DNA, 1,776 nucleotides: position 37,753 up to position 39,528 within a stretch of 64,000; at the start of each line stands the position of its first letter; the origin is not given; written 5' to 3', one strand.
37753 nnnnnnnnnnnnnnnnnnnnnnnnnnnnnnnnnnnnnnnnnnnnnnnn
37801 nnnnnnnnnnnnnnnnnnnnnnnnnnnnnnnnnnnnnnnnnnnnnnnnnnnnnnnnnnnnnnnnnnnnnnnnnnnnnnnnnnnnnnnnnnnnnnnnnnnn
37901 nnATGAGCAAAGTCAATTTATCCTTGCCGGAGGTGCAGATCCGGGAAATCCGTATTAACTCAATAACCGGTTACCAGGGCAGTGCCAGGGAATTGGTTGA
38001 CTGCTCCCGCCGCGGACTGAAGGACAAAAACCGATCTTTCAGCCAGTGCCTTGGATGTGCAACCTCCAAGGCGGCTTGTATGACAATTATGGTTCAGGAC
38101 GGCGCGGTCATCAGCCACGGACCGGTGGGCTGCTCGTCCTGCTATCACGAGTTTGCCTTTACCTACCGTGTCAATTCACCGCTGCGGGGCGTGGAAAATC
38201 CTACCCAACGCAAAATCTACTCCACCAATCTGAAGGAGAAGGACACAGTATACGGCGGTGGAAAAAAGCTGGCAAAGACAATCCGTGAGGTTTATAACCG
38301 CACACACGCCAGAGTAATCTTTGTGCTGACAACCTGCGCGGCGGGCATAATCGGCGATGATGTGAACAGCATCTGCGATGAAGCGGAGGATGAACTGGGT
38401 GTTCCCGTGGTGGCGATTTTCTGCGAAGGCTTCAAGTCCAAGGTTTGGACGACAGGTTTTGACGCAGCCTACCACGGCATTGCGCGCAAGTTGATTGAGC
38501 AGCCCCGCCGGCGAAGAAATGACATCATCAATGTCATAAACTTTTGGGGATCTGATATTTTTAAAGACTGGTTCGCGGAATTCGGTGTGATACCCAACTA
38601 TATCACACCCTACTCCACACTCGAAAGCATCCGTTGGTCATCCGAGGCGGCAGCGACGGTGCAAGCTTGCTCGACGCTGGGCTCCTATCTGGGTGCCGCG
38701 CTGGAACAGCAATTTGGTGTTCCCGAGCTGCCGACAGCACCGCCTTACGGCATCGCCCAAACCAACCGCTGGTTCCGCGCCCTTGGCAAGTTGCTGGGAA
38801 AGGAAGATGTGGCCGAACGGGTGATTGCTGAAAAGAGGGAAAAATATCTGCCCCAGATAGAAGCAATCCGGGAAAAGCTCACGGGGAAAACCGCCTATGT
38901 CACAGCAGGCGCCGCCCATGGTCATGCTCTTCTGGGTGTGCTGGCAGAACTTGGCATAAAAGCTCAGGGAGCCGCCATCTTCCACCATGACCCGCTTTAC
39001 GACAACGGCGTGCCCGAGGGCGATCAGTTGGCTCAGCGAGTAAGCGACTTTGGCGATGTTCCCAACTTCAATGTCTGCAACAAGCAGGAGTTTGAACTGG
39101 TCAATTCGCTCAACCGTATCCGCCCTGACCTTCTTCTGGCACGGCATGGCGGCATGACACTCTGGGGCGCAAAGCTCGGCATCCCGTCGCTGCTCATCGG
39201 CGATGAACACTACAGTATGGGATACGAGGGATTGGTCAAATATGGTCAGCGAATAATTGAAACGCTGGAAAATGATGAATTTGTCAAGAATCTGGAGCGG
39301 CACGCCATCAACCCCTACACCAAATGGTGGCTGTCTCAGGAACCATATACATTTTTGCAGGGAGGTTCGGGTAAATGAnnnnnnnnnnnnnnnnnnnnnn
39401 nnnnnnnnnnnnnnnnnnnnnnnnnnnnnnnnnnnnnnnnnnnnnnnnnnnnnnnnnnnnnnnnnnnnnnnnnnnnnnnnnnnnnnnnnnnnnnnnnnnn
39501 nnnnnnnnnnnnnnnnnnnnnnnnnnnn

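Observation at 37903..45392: Nitrogenase-like operon (D-like, K-like, NifX-like, NifB-like, then NifH-like last) with a complete metNIQ transporter embedded: methylthio-alkane-reductase-like sulfur salvage rather than N2 fixation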

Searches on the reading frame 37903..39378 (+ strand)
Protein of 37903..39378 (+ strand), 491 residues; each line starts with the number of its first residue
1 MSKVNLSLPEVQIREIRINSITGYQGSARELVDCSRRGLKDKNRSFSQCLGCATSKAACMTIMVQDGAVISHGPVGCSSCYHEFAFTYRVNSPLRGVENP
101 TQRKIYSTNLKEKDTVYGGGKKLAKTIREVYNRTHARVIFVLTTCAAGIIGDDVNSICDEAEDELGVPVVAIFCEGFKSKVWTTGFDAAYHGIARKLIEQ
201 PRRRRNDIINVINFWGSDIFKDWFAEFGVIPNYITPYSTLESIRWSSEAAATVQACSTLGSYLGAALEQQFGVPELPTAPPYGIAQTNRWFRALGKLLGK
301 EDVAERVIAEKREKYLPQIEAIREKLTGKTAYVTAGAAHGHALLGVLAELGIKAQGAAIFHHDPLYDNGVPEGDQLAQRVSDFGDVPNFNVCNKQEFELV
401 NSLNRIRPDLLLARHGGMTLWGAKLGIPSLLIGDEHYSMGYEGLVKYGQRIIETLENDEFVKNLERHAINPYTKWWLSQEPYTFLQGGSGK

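Call 3: search_protein_families(library=pfam, proteins=[window:37903-39378:+])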
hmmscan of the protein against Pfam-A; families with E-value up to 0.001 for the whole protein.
window:37903-39378:+ (491 aa): 1 family
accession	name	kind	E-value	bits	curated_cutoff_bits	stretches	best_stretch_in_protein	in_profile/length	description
PF00148.24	Oxidored_nitro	-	3.7e-87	293.2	28.6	1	52-455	1-398/399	Nitrogenase component 1 type Oxidoreductase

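Call 4: search_protein_families(library=ncbifam, proteins=[window:37903-39378:+])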
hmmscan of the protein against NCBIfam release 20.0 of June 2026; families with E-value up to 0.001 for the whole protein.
window:37903-39378:+ (491 aa): 17 families
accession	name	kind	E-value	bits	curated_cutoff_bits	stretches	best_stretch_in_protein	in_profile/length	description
TIGR01862.1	N2-ase-Ialpha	subfamily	1.1e-51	175.9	486.05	1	51-457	35-439/444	nitrogenase component I subunit alpha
TIGR01283.1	nifE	equivalog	6.7e-48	163.4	505.1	1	42-457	36-447/459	nitrogenase iron-molybdenum cofactor biosynthesis protein NifE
TIGR01284.1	alt_nitrog_alph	subfamily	5.3e-43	147.1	512.8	1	51-455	45-444/457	nitrogenase subunit alpha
TIGR01282.1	nifD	equivalog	3.1e-39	135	653.55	1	52-455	50-454/466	nitrogenase molybdenum-iron protein alpha chain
TIGR01860.1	VNFD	equivalog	1.1e-30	106.8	823.1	1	51-451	47-442/461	nitrogenase vanadium-iron protein, alpha chain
NF011047.0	PRK14477.1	equivalog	1.4e-30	105.9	1229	1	48-458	32-441/917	bifunctional nitrogenase iron-molybdenum cofactor biosynthesis protein NifEN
TIGR01861.1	ANFD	equivalog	1.2e-26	93.3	873.8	1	26-453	23-445/513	nitrogenase iron-iron protein, alpha chain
TIGR02932.1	vnfK_nitrog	equivalog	2.2e-19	69.6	873.95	2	49-216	13-176/457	V-containing nitrogenase subunit beta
TIGR01278.1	DPOR_BchB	equivalog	4.6e-14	52.2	490.35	1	106-360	56-324/512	ferredoxin:protochlorophyllide reductase (ATP-dependent) subunit B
TIGR02931.1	anfK_nitrog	equivalog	2.2e-12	46.5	853.85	1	45-215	12-178/461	Fe-only nitrogenase subunit beta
NF002768.0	PRK02842.1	equivalog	3.9e-12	45.8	324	1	118-359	79-318/423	ferredoxin:protochlorophyllide reductase (ATP-dependent) subunit N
TIGR01279.1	DPOR_bchN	equivalog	8e-12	44.8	419.95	1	112-354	60-300/407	ferredoxin:protochlorophyllide reductase (ATP-dependent) subunit N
TIGR03282.1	methan_mark_13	equivalog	2.5e-11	43.2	268.4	1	68-171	21-111/352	Ni-sirohydrochlorin a,c-diamide reductive cyclase catalytic subunit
TIGR01286.1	nifK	equivalog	1.8e-09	36.6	427.3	1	71-213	88-227/516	nitrogenase molybdenum-iron protein subunit beta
NF002789.0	PRK02910.1-3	equivalog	1.9e-08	33.7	509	1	114-302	64-257/535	ferredoxin:protochlorophyllide reductase (ATP-dependent) subunit B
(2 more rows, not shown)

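Call 10: search_solved_structures(query=window:37903-39378:+, max_evalue=0.001, show_alignments=2)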
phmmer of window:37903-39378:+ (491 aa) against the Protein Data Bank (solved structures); distinct sequences matched with E-value up to 0.001: 46.
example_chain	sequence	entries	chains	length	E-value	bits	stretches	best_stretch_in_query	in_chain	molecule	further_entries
9fmg_A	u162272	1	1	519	5.1e-127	427.5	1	37-490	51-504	Nitrogenase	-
9d9u_A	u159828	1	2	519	7e-127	427.1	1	37-490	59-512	Nitrogenase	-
9p1x_A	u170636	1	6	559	1.3e-35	126.1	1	62-362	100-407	Nitrogenase protein alpha chain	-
4wn9_A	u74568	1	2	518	2.6e-31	111.9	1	51-367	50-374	Nitrogenase molybdenum-iron protein alpha chain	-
5vpw_A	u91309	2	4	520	2.7e-31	111.9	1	51-367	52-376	Nitrogenase molybdenum-iron protein alpha chain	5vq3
1mio_A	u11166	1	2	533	2.9e-31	111.7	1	51-367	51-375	NITROGENASE MOLYBDENUM IRON PROTEIN (ALPHA CHAIN)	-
4wes_A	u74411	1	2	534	2.9e-31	111.7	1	51-367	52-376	Nitrogenase molybdenum-iron protein alpha chain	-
5n6y_A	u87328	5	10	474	4.5e-25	91.3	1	51-393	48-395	Nitrogenase vanadium-iron protein alpha chain | Nitrogenase protein alpha chain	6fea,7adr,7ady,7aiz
9i0g_A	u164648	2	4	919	6.3e-25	90.8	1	51-457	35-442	Nitrogenase iron-molybdenum cofactor biosynthesis protein NifE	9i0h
9hbc_A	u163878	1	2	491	1e-24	90.1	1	50-455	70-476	MoFe nitrogenase subunit D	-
8oie_A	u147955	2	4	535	9e-24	87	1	28-452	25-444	Nitrogenase protein alpha chain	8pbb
8boq_A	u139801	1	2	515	2.1e-23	85.8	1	47-452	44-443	Nitrogenase protein alpha chain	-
9spz_A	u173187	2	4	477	2.4e-23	85.6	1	63-451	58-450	Nitrogenase protein alpha chain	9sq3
9hbn_A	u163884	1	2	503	7.4e-22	80.7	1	50-443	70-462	MoFe nitrogenase subunit D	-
10zk_A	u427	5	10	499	4.6e-21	78.1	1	50-386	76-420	Nitrogenase protein alpha chain | Nitrogenase MoFe protein alpha subunit NifD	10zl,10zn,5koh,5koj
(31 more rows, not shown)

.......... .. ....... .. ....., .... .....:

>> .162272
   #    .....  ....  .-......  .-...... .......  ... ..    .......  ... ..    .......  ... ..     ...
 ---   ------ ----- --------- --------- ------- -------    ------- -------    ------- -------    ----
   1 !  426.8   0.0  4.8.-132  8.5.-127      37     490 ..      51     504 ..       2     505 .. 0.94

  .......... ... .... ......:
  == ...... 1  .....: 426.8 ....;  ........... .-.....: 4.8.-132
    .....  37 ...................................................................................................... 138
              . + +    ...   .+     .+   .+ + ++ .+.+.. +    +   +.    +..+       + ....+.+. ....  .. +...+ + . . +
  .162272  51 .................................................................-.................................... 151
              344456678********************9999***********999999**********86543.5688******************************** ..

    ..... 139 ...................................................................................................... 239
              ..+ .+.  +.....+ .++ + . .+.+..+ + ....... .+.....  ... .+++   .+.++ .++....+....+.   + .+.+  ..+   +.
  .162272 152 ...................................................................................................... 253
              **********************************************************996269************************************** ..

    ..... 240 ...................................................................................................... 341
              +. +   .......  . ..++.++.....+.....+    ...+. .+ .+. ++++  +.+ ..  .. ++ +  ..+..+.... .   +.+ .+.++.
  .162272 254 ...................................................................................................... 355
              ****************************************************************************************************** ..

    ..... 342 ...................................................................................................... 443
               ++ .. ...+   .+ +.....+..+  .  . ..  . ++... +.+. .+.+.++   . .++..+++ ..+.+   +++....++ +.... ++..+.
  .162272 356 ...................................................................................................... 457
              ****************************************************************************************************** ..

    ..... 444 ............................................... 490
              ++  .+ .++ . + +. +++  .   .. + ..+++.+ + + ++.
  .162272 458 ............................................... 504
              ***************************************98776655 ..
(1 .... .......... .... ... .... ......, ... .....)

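Call 13: find_homologous_proteins(query=window:37903-39378:+, max_evalue=1e-20)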
Query window:37903-39378:+ (491 aa): 868 proteins with E <= 1e-20 among 8000 candidates; the best 120 are listed.
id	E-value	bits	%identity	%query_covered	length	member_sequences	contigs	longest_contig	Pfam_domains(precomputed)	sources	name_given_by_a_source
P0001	0.0e+0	1140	100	100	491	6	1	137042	PF00148.25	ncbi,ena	-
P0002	1.8e-295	998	87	99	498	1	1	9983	PF00148.25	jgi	jgi:nitrogenase molybdenum-iron protein alpha chain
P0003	3.0e-295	997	86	100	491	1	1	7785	PF00148.25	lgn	-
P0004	5.8e-285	963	81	100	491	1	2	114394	PF00148.25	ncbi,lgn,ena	-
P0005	7.4e-285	963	82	100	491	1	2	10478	PF00148.25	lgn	-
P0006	2.2e-284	961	82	100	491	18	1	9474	PF00148.25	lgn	-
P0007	7.3e-284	960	81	100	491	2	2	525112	PF00148.25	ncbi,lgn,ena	-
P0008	9.6e-284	959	81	100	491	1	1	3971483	PF00148.25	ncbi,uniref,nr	ncbi:nitrogenase component 1 [Acetivibrio thermocellus]|uniref:nitrogenase component 1 n=1 Tax=Aceti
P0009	1.6e-283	959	82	100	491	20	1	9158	PF00148.25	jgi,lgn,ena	-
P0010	2.6e-283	958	81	100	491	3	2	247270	PF00148.25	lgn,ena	-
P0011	1.7e-282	955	81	100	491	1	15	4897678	PF00148.25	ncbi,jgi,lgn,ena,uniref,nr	ncbi:nitrogenase component 1 [Acetivibrio clariflavus]|uniref:Nitrogenase molybdenum-iron protein, a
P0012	3.2e-282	954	81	100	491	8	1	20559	PF00148.25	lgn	-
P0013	3.2e-282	954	81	100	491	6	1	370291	PF00148.25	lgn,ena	-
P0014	3.8e-282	954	81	100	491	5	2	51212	PF00148.25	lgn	-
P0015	3.9e-282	954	81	100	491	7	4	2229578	PF00148.25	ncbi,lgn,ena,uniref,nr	ncbi:nitrogenase molybdenum-iron protein, alpha and beta chains [[Clostridium] cellulosi]|uniref:Nit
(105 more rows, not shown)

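Call 24: find_encoding_contigs(protein=window:37903-39378:+, flank=10000, max_places=4)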
Protein window:37903-39378:+ (491 aa): 1 contig read that carries it; 1 place shown.
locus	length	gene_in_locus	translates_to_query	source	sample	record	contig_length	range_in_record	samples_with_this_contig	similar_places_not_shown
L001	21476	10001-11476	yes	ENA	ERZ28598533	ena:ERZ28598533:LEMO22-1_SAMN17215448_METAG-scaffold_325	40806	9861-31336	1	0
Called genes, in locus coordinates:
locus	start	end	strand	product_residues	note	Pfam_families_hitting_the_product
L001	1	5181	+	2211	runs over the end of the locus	-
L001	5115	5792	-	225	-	-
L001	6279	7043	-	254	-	PF06177:QueT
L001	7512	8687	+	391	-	PF01053:Cys_Met_Meta_PP, PF00155:Aminotran_1_2 (weak), PF00266:Aminotran_5 (faint), PF02347:GDC-P (weak)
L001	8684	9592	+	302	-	PF00291:PALP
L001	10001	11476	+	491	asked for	PF00148:Oxidored_nitro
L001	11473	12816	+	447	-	PF00148:Oxidored_nitro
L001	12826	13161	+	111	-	PF02579:Nitro_FeMo-Co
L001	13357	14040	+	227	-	PF04055:Radical_SAM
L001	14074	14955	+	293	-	PF00005:ABC_tran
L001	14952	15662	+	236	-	PF00528:BPD_transp_1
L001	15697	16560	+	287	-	PF03180:Lipoprotein_9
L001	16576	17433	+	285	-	PF00142:Fer4_NifH, PF01656:CbiA, PF02374:ArsA_ATPase (weak), PF03308:MeaB (faint), PF10609:ParA (weak), PF13614:AAA_31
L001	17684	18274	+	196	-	PF12822:ECF_trnsprt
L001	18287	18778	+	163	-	PF02810:SEC-C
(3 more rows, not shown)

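Call 32: find_related_loci(query=window:37903-39378:+, collection=genome_contigs, flank=10000)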
Query window:37903-39378:+ (491 aa) in genome_contigs; peptide patterns used: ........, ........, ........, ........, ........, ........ (x = any residue, [..] = any of these).
143 stretches matched a pattern; 107 encode a relative of the query (tblastn E <= 1e-3); the best 80 are kept; 80 distinct loci.
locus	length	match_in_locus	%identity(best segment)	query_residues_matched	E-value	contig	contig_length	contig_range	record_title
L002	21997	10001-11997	81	1-491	0e+0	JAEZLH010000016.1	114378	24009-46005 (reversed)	MAG: Bacillota bacterium isolate OH_CDB_63 k127_561837, whole genome shotgun sequence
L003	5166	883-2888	81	1-491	0e+0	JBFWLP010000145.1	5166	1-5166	MAG: Burkholderiaceae bacterium isolate CA_2019_NHSR_69 NODE_33831_length_5166_cov_2.526493_NHSR, whole genome shotgun s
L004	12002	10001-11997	81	1-491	0e+0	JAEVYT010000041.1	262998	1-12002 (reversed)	MAG: Bacillota bacterium isolate OH_PBB_142 k127_1841430, whole genome shotgun sequence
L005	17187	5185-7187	81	1-491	0e+0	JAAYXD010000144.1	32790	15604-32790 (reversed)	MAG: Clostridiaceae bacterium isolate AS02xzSISU_46 36957_AS02, whole genome shotgun sequence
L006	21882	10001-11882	81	1-491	0e+0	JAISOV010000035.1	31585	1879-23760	MAG: Clostridium sp. isolate Iy174_bin59 k119_1163422, whole genome shotgun sequence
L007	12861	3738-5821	81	1-490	0e+0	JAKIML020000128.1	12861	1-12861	MAG: Bacillota bacterium isolate FC6 NODE_471_length_12861_cov_8.640871, whole genome shotgun sequence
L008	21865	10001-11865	80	1-491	0e+0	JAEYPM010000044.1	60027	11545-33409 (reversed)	MAG: Bacillota bacterium isolate OH_CBB_197 k127_1510243, whole genome shotgun sequence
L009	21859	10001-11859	81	1-491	0e+0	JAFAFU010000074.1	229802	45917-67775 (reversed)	MAG: Bacillota bacterium isolate OH_SBlB_19 k127_838043, whole genome shotgun sequence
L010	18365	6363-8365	80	1-491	0e+0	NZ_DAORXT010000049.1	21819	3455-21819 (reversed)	MAG: Acetivibrio sp. isolate AMR_MDS_1980 NODE_2019_length_21819_cov_14.628837, whole genome shotgun sequence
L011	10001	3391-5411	81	1-485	0e+0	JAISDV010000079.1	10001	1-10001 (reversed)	MAG: Oscillospiraceae bacterium isolate Gx485_bin151 k119_1666412, whole genome shotgun sequence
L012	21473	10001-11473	81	1-491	0e+0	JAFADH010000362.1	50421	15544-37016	MAG: Bacillota bacterium isolate OH_SBB_71 k127_123909, whole genome shotgun sequence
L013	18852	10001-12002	80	1-488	0e+0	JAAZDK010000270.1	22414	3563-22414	MAG: Clostridiales bacterium isolate AS09scLD_138 354903_AS09, whole genome shotgun sequence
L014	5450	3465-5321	79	1-489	0e+0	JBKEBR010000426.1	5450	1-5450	MAG: Oscillospiraceae bacterium isolate VLC_067 c_000003425655, whole genome shotgun sequence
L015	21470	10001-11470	81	1-491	0e+0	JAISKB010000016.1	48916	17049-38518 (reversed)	MAG: Christensenellaceae bacterium isolate Hs463_bin26 k119_3410522, whole genome shotgun sequence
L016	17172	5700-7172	78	1-491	0e+0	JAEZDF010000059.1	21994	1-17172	MAG: Bacillota bacterium isolate OH_CBrB_278 k127_539133, whole genome shotgun sequence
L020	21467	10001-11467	78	1-489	0e+0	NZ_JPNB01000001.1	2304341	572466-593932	Kineothrix alysoides strain KNHs209 CC90DRAFT_scf7180000000010_quiver.1_C, whole genome shotgun sequence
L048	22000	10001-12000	71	1-489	0e+0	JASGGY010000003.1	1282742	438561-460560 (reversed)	MAG: Oscillospiraceae bacterium isolate 5N110 JMF-2111-06-0005.ont.bin.110_2, whole genome shotgun sequence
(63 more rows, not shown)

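Call 39: search_protein_representatives(protein=window:37903-39378:+)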
Query: 491 residues. Proteins with E-value up to 0.001 (for the whole library): 1574; up to 1e-10: 649; up to 1e-30: 135. The best 150 are listed.
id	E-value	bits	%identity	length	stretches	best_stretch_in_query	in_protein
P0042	6.0e-280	945.2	79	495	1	1-490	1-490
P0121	1.2e-158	545.2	59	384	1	111-488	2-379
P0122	4.2e-128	444.4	41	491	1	3-484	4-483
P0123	5.1e-123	427.6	40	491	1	7-487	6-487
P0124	1.4e-116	406.4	41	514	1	3-481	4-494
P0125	1.2e-111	390.1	39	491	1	1-486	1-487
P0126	4.0e-106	371.9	44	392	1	104-488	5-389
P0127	1.1e-98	347.3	36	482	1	4-480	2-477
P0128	1.3e-98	347.1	38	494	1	4-480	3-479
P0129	4.9e-95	335.3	48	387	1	120-424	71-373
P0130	2.4e-93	329.7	37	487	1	4-478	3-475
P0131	8.2e-87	308.2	54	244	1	255-488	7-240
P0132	1.3e-86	307.6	34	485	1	5-478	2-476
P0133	5.4e-85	302.2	34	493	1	4-487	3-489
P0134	2.3e-84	300.1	33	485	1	2-486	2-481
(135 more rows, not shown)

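Call 42: search_protein_families(library=pfam, proteins=[L020:7607-8050:+, L020:8025-9245:+, L020:8975-9952:+, L020:14171-15526:+, L020:15544-16599:+, L020:16631-17728:+, L020:17602-18510:+, L020:19806-21305:+, L020:427-1734:-], max_evalue=0.00001)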
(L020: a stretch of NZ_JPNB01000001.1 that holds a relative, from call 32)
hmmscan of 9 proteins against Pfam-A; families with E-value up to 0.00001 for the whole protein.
L020:7607-8050:+ (147 aa): 1 family
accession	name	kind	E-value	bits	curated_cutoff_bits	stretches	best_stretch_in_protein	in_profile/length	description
PF14387.11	DUF4418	-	8.4e-31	107.1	27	1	12-126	2-115/117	Domain of unknown function (DUF4418)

L020:8025-9245:+ (406 aa): 1 family
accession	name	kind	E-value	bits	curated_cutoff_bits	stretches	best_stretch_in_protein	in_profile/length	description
PF02687.27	FtsX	-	2.3e-13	50.7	25.5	1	276-386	2-112/120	FtsX-like permease C-terminal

L020:8975-9952:+ (325 aa): 4 families
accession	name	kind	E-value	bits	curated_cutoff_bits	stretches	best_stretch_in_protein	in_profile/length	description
PF00005.33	ABC_tran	-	2.7e-31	109.4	25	1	114-262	1-137/137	ABC transporter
PF13304.12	AAA_21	-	4e-07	30.8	27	0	255-294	262-301/304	AAA domain, putative AbiEii toxin, Type IV TA system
PF02463.25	SMC_N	-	2.2e-06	27.7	40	1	125-296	25-202/220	RecF/RecN/SMC N terminal domain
PF13555.12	AAA_29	-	2.5e-06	27.6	27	1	118-152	16-50/61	P-loop containing region of AAA domain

L020:14171-15526:+ (451 aa): 2 families
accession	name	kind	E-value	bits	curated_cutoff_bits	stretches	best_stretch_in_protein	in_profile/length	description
PF01053.26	Cys_Met_Meta_PP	-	6.1e-118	394.1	27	1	24-445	1-381/381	Cys/Met metabolism PLP-dependent enzyme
PF01041.23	DegT_DnrJ_EryC1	-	1.2e-07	31.7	19.8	1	78-206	24-151/360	DegT/DnrJ/EryC1/StrS aminotransferase family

L020:15544-16599:+ (351 aa): 3 families
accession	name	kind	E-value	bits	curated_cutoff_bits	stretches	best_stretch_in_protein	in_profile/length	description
PF09084.16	NMT1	-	2.7e-22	80.2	20.5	1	62-275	5-216/216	NMT1/THI5 like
PF13379.11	NMT1_2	-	4.9e-11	43.4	24.7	1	61-273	18-242/252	NMT1-like family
PF12974.12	Phosphonate-bd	-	1.5e-06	28.2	27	1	131-209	89-165/242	ABC transporter, phosphonate, periplasmic substrate-binding protein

L020:16631-17728:+ (365 aa): 1 family
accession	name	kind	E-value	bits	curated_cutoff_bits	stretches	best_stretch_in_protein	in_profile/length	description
PF00528.27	BPD_transp_1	-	2.1e-18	67.1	26.4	1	187-355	1-181/184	Binding-protein-dependent transport system inner membrane component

L020:17602-18510:+ (302 aa): 1 family
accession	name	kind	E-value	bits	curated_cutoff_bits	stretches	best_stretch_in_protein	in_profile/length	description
PF00005.33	ABC_tran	-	8.9e-34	117.5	25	1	68-206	1-136/137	ABC transporter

L020:19806-21305:+ (499 aa): 3 families
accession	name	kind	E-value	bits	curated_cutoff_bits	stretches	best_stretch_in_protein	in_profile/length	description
PF14574.11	RACo_C_ter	-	3.4e-41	141.5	27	2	336-494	80-249/261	C-terminal domain of RACo the ASKHA domain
PF17651.6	Raco_middle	-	3.4e-36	124.8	26.8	1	137-287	3-162/163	RACo middle region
PF00111.32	Fer2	-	1.1e-08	35.4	21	1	24-88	14-76/77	2Fe-2S iron-sulfur cluster binding domain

L020:427-1734:- (435 aa): 2 families
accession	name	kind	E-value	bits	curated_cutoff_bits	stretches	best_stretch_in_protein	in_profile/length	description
PF07690.21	MFS_1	-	1.8e-46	159.1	33.4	2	39-266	1-231/347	Major Facilitator Superfamily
PF12832.13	MFS_1_like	-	3.3e-09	36.7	25.2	0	36-186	214-366/373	MFS_1 like family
